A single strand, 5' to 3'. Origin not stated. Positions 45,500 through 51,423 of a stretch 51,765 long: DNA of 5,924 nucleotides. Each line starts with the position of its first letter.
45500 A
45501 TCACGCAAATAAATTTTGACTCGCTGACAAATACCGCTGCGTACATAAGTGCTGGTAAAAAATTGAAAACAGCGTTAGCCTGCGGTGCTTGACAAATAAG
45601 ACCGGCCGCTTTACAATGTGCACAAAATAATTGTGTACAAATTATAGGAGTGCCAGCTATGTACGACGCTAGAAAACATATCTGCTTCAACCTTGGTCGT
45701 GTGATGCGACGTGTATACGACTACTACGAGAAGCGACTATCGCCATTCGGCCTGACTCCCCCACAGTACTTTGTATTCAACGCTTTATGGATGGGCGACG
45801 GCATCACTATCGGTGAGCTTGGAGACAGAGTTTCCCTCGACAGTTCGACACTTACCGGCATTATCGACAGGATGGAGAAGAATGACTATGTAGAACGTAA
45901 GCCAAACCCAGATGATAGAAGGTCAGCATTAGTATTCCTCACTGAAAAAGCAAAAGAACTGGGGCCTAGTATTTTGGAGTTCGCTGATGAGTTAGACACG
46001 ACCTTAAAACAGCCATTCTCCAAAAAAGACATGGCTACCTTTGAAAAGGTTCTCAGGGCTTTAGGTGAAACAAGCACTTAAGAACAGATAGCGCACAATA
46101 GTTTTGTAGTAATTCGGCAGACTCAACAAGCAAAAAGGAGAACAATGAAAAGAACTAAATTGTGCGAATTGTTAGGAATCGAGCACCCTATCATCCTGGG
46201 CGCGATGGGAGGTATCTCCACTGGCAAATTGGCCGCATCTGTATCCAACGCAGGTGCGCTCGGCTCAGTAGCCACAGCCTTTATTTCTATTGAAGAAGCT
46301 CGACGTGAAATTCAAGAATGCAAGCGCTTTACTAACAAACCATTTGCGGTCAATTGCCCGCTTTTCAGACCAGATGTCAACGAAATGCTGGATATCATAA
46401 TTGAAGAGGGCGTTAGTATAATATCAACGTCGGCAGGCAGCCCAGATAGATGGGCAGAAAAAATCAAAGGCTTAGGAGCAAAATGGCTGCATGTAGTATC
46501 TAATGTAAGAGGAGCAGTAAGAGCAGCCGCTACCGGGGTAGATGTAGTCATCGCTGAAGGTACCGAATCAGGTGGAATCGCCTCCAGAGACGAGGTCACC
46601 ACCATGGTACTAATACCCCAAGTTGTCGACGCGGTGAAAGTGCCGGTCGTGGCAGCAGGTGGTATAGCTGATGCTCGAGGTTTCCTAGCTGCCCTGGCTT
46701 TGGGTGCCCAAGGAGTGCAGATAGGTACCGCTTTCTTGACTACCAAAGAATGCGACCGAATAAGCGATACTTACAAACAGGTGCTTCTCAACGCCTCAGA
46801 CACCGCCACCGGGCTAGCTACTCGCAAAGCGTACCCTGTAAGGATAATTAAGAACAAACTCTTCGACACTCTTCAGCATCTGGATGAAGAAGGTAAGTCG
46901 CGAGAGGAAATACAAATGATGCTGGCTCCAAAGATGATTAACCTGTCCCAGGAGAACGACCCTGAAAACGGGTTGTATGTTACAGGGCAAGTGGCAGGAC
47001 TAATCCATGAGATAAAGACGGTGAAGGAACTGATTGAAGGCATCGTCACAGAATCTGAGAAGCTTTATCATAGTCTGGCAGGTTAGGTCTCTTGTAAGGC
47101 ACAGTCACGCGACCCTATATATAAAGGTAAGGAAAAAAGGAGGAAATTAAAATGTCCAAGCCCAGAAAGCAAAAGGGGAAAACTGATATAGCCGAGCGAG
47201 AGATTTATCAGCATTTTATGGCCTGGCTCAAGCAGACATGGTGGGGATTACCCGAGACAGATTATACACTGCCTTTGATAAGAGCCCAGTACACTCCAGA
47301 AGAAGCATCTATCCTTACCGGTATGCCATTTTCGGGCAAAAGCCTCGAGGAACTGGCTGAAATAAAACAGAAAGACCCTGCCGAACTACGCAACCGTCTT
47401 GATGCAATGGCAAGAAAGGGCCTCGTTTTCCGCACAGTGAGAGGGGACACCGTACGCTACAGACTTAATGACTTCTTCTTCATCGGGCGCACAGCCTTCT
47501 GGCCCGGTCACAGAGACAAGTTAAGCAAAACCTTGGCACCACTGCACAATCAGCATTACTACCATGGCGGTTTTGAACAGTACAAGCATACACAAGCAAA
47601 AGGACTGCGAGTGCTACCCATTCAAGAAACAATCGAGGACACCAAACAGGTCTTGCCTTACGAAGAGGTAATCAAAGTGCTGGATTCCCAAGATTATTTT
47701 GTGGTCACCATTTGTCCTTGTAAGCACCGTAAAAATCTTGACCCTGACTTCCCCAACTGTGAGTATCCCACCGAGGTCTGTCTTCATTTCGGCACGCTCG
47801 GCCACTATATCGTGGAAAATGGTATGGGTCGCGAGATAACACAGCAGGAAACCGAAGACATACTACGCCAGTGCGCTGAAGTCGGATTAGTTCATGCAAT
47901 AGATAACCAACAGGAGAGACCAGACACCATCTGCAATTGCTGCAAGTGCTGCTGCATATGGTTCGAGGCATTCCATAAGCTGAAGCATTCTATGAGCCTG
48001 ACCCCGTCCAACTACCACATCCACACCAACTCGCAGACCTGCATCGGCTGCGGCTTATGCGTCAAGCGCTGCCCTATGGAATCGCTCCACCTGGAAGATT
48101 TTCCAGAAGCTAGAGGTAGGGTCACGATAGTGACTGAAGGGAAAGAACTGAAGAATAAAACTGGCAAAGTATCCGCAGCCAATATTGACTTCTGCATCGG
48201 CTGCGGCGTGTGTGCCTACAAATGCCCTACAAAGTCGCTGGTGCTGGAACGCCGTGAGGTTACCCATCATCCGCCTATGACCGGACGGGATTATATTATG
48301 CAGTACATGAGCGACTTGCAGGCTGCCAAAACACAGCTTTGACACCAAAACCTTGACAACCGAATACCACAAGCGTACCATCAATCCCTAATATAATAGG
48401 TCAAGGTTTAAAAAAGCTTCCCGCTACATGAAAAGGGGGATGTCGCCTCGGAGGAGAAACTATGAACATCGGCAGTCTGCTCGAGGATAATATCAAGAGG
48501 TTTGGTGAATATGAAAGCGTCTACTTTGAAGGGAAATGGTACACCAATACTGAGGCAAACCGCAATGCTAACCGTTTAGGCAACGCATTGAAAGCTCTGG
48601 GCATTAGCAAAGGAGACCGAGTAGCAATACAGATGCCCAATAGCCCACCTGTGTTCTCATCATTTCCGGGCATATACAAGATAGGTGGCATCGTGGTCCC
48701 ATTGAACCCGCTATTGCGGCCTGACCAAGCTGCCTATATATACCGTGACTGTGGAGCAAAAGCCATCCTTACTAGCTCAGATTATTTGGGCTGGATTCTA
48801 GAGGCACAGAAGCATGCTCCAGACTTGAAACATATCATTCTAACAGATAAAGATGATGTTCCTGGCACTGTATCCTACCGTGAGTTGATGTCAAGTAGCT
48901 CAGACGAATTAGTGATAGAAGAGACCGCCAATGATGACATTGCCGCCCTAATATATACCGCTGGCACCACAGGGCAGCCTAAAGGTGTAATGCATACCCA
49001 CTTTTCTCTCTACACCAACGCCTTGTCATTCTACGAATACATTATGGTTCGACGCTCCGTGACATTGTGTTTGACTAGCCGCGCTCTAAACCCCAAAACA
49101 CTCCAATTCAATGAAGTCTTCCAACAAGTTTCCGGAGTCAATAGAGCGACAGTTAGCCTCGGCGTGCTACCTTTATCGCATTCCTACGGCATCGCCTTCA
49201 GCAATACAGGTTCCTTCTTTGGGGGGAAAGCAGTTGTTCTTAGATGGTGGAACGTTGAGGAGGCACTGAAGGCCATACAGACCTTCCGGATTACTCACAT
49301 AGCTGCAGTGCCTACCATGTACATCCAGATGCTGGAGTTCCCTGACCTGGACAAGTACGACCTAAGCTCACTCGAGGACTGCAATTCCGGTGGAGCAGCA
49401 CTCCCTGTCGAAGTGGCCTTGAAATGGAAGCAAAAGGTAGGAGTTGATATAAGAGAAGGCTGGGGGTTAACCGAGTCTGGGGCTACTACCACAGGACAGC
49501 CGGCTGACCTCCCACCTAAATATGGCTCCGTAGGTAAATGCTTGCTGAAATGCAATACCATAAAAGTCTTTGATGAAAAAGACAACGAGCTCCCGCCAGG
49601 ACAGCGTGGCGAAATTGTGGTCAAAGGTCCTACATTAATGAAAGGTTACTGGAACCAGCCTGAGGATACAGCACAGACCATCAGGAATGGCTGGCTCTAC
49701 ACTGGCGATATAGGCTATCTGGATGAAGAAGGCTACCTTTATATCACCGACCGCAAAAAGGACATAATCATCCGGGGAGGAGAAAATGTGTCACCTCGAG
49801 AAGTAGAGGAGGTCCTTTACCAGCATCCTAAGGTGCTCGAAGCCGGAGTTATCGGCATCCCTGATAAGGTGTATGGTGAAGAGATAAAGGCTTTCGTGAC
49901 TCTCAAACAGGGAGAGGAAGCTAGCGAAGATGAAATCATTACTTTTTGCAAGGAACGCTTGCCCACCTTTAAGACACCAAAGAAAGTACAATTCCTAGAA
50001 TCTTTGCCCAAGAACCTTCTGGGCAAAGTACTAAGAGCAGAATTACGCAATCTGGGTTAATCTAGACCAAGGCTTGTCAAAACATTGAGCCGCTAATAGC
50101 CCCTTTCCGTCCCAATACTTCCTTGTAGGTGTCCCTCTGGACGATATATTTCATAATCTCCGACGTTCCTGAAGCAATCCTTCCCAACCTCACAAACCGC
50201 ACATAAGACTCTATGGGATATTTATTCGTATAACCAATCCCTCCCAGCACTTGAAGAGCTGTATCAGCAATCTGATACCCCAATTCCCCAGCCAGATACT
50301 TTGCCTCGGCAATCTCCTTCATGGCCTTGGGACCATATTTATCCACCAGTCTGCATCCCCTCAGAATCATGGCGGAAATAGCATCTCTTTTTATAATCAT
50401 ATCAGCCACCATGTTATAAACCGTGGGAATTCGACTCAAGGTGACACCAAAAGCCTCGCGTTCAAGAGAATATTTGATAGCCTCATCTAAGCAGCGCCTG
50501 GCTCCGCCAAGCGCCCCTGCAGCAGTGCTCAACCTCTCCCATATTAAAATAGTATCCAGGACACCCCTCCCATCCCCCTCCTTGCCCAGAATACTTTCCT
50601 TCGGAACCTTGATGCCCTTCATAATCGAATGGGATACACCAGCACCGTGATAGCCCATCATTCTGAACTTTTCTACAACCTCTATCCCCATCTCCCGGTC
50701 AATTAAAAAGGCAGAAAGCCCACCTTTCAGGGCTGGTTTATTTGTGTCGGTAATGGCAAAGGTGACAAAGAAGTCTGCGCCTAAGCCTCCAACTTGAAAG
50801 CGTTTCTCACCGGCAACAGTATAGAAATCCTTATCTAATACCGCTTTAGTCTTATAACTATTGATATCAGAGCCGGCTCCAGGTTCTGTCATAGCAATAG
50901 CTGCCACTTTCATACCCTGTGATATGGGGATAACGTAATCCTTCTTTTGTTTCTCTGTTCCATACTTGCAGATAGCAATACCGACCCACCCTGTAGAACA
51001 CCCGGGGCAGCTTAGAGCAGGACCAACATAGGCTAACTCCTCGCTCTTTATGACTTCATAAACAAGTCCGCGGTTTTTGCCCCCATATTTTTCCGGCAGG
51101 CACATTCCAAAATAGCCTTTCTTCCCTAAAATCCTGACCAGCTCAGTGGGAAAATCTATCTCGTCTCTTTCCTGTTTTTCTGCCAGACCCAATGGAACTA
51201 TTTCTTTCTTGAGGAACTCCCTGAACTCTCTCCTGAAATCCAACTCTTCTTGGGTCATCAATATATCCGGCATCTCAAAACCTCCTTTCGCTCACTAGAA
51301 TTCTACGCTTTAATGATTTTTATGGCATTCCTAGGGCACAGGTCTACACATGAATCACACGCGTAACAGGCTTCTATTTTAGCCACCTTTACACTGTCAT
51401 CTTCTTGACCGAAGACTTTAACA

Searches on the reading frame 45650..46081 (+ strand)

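Call 12: search_protein_families(library=pfam, proteins=[window:45650-46081:+], max_evalue=0.01)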
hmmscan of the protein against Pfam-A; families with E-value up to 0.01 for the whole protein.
window:45650-46081:+ (143 aa): 5 families
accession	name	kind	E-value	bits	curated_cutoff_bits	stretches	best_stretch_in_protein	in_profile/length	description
PF01047.28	MarR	-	4.5e-16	58.9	24.6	1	35-92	1-58/59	MarR family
PF12802.13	MarR_2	-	6.4e-13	49.1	27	1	33-92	1-61/61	MarR family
PF22381.2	Staph_reg_Sar_Rot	-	2.4e-08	34.4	27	1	26-104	3-81/85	Transcriptional regulator SarA/Rot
PF13463.12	HTH_27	-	1.2e-07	32.4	22.2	1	35-101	1-68/68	Winged helix DNA-binding domain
PF13412.12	HTH_24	-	0.00032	20.6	21.9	1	51-82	17-48/48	Winged helix-turn-helix DNA-binding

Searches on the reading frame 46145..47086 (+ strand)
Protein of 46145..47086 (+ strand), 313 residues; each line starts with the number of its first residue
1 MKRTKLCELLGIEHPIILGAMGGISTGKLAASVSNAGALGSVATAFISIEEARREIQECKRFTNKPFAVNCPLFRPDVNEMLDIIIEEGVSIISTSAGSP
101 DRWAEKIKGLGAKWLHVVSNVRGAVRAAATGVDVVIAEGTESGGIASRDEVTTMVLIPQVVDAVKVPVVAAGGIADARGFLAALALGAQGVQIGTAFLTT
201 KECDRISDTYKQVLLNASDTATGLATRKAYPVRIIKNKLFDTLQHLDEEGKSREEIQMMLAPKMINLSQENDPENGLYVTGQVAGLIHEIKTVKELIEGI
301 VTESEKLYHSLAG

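Call 12: search_protein_families(library=pfam, proteins=[window:46145-47086:+], max_evalue=0.01)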
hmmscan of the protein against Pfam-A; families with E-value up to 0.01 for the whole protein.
window:46145-47086:+ (313 aa): 7 families
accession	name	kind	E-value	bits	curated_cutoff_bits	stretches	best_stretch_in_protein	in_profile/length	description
PF03060.21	NMO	-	3.5e-65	221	28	1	4-302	2-330/331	Nitronate monooxygenase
PF00478.31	IMPDH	-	3.5e-09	36.6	25.6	1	3-203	24-245/345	IMP dehydrogenase / GMP reductase domain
PF01070.24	FMN_dh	-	1.7e-06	27.8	24.9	1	118-199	226-307/350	FMN-dependent dehydrogenase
PF00977.27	His_biosynth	-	1.8e-05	24.7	23.6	1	157-200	182-225/228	Histidine biosynthesis protein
PF04481.18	DUF561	-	0.00061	19.5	21.6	1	150-212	171-232/243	Protein of unknown function (DUF561)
PF01180.27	DHO_dh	-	0.00079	19.1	27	1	142-212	214-289/291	Dihydroorotate dehydrogenase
PF05690.20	ThiG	-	0.0018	18.1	23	1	130-210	143-220/247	Thiazole biosynthesis protein ThiG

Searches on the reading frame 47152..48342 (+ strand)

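Call 12: search_protein_families(library=pfam, proteins=[window:47152-48342:+], max_evalue=0.01)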
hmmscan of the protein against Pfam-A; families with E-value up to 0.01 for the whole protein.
window:47152-48342:+ (396 aa): 10 families
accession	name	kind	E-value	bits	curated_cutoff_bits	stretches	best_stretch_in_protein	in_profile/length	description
PF00037.32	Fer4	-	1.2e-10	41.2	21.1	2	294-310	5-21/24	4Fe-4S binding domain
PF13237.11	Fer4_10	-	3.9e-10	40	25.5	1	291-359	3-53/53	4Fe-4S dicluster domain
PF12838.12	Fer4_7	-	6.1e-09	36.6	27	1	296-361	1-51/52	4Fe-4S dicluster domain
PF13534.11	Fer4_17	-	1.8e-08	35.2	22.2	1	297-360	2-58/61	4Fe-4S dicluster domain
PF13183.11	Fer4_8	-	7.2e-08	33.3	27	1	295-361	3-67/68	4Fe-4S dicluster domain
PF13484.11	Fer4_16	-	3.6e-07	31.3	30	1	297-360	2-65/66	4Fe-4S double cluster binding domain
PF12797.12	Fer4_2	-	4.2e-06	26.8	24.5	2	289-308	2-21/22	4Fe-4S binding domain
PF13187.11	Fer4_9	-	1.5e-05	25.3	27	1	297-361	2-50/52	4Fe-4S dicluster domain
PF12837.12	Fer4_6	-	2.5e-05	24.4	25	2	290-310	2-22/24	4Fe-4S binding domain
PF14697.11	Fer4_21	-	0.00012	22.6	35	0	344-361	37-54/59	4Fe-4S dicluster domain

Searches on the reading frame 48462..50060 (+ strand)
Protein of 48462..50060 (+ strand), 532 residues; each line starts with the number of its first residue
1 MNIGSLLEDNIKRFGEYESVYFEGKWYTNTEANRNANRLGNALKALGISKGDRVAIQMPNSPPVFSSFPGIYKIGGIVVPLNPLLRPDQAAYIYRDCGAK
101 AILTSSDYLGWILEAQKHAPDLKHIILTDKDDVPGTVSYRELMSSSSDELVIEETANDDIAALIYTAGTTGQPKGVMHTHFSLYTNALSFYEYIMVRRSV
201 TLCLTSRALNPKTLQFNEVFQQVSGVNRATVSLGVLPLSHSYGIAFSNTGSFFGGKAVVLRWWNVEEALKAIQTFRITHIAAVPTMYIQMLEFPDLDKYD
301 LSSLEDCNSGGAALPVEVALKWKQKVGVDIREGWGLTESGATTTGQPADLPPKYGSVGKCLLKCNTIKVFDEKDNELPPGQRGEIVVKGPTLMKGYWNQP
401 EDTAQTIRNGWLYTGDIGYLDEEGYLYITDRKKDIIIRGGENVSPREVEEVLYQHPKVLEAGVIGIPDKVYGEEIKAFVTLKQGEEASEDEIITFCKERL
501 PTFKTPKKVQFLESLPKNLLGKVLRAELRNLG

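Call 12: search_protein_families(library=pfam, proteins=[window:48462-50060:+], max_evalue=0.01)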
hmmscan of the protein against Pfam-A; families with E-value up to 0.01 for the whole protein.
window:48462-50060:+ (532 aa): 2 families
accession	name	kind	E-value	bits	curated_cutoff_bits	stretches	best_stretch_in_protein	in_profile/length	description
PF00501.34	AMP-binding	-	4.4e-87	292.8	29.9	1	7-397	1-384/384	AMP-binding enzyme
PF13193.12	AMP-binding_C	-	1.2e-21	77.9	24.5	1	447-522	1-76/76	AMP-binding enzyme C-terminal domain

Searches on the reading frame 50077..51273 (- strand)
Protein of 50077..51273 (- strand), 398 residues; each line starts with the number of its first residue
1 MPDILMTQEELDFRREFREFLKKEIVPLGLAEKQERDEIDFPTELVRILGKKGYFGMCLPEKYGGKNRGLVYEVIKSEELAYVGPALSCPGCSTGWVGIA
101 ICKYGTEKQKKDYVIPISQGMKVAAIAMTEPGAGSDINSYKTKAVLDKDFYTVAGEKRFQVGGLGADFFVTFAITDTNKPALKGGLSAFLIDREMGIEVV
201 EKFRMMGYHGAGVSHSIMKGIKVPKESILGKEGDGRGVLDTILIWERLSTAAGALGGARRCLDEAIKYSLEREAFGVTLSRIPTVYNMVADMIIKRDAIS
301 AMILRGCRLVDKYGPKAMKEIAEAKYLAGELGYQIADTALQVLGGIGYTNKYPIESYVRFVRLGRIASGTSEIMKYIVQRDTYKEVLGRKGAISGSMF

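Call 12: search_protein_families(library=pfam, proteins=[window:50077-51273:-], max_evalue=0.01)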
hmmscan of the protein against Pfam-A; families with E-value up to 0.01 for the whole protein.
window:50077-51273:- (398 aa): 4 families
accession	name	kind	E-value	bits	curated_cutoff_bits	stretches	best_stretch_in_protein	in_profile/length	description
PF00441.29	Acyl-CoA_dh_1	-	1.8e-33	116.2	22.4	1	233-380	1-147/150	Acyl-CoA dehydrogenase, C-terminal domain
PF02771.21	Acyl-CoA_dh_N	-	1.2e-23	84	22.9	1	7-120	1-112/113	Acyl-CoA dehydrogenase, N-terminal domain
PF02770.24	Acyl-CoA_dh_M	-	1.9e-14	54.1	33.3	1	125-218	1-94/97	Acyl-CoA dehydrogenase, middle domain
PF08028.16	Acyl-CoA_dh_2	-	6.4e-08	33.4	22.7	1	249-364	2-126/134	Acyl-CoA dehydrogenase, C-terminal domain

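Call 58: search_protein_families(library=ncbifam, proteins=[window:50077-51273:-], max_evalue=1e-15)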
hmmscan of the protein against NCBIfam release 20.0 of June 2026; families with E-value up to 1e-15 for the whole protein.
window:50077-51273:- (398 aa): 14 families
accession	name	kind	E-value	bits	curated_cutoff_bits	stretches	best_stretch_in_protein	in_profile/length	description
NF042972.1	AcrlCoAredClosAcrC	equivalog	3.7e-71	239.8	640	1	3-382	2-376/378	acryloyl-CoA reductase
NF045552.1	GlutCoADH_Des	equivalog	1.8e-65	221.7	470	1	8-382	7-379/387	glutaryl-CoA dehydrogenase Acd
NF058590.1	AcCoDHFadEBacil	equivalog_domain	2e-56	191.7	600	1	7-383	22-411/586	acyl-CoA dehydrogenase FadE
NF042439.1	SulpropCoADesulf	equivalog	1.4e-49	168.9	600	1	38-380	22-368/379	3-sulfinopropanoyl-CoA desulfinase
NF045652.1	ProlPCPDhRedW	equivalog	1.4e-47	162.4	650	1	32-380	24-371/376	L-prolyl-[peptidyl-carrier protein] dehydrogenase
NF043006.1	CyhCrbnylCoADH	equivalog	1.6e-46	159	650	1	18-385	16-378/380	cyclohexane-1-carbonyl-CoA dehydrogenase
NF008997.0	PRK12341.1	equivalog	3e-46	158.2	537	1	15-385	14-379/382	acyl-CoA dehydrogenase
NF053553.1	prodigi_MBC_PigA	equivalog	5.8e-46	157.3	500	1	37-380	33-377/381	prodigiosin MBC biosynthesis dehydrogenase PigA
TIGR03207.1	cyc_hxne_CoA_dh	equivalog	6.7e-38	130.4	575.35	1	18-381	13-370/372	cyclohexanecarboxyl-CoA dehydrogenase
NF002885.1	PRK03354.1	equivalog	4e-35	121.6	540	1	7-384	6-375/378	crotonobetainyl-CoA dehydrogenase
NF049984.1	Rv1679_FadE16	equivalog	1.1e-27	97.2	600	1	38-374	22-357/371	Rv1679 family acyl-CoA dehydrogenase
TIGR03204.1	pimC_large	equivalog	1.5e-22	80.1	623.85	1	3-251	1-248/395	pimeloyl-CoA dehydrogenase large subunit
NF037942.1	ac_ACP_DH_MbtN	equivalog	5.3e-19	68.2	700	1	31-378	22-361/376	mycobactin biosynthesis acyl-ACP dehydrogenase MbtN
TIGR03203.1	pimD_small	equivalog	5e-17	62.1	652.7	1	49-363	46-357/378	pimeloyl-CoA dehydrogenase small subunit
